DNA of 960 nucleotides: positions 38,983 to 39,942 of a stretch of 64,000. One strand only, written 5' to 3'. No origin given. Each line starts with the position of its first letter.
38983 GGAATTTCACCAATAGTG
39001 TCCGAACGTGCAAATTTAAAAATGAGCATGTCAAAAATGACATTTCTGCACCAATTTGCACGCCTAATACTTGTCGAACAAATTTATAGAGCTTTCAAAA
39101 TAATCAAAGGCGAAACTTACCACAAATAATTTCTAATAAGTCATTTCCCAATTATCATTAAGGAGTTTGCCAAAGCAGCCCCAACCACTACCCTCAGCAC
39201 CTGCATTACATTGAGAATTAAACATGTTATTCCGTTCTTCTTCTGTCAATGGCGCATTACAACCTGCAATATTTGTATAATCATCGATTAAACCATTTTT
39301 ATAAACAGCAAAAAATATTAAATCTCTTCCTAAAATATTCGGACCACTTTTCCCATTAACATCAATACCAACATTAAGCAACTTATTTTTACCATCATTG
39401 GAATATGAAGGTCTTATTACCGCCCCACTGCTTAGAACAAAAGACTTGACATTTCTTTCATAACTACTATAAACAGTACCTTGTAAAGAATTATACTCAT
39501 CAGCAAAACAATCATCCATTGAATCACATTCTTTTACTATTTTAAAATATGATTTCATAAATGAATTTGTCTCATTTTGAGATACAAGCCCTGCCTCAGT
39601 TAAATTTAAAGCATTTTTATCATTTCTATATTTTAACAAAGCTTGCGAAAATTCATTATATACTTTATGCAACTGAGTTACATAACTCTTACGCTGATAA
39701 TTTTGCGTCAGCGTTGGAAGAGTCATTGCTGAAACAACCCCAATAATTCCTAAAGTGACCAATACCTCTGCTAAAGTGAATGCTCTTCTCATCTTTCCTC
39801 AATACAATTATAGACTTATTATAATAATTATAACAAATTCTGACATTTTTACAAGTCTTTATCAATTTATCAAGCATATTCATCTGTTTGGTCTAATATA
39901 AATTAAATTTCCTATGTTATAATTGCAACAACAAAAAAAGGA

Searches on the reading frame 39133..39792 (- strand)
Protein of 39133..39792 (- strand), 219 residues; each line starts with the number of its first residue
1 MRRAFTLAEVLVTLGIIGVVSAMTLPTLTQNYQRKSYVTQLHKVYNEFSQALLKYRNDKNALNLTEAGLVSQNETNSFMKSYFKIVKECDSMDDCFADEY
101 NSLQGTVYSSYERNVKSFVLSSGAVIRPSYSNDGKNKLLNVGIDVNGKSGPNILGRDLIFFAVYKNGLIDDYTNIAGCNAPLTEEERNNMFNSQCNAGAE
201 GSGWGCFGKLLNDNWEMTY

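Call 47: search_protein_families(library=ncbifam, proteins=[window:39133-39792:-], max_evalue=0.01)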
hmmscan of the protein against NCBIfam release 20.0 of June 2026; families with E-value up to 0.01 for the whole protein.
window:39133-39792:- (219 aa): 9 families
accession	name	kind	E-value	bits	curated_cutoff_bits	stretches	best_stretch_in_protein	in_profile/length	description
NF041013.1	T4P_ComGE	equivalog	5.7e-08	32.8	49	1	3-73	4-73/83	competence type IV pilus minor pilin ComGE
TIGR01710.1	typeII_sec_gspG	equivalog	5.4e-07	29.7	88.85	1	3-73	1-70/134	type II secretion system major pseudopilin GspG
NF007862.0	PRK10574.1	equivalog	3.5e-06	27.2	138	1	2-68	4-69/145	prepilin peptidase-dependent pilin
TIGR02532.1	IV_pilin_GFxxxE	domain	7.5e-05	22.4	16.3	1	2-25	1-24/24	prepilin-type N-terminal cleavage/methylation domain-containing protein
NF007800.0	PRK10506.1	equivalog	0.0013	18.6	158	1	3-93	9-95/163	prepilin peptidase-dependent protein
TIGR01708.2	typeII_sec_gspH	equivalog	0.0014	18.7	80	1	3-80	2-74/169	type II secretion system minor pseudopilin GspH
NF040999.1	pilin_ComGC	equivalog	0.0038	17.4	75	1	3-41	2-43/84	competence type IV pilus major pilin ComGC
NF041002.1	pilin_ComGF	equivalog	0.0075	16.5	80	0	3-81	2-87/139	competence type IV pilus minor pilin ComGF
NF040982.1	ComGD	equivalog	0.0086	16.5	70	0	3-48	2-50/139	competence type IV pilus minor pilin ComGD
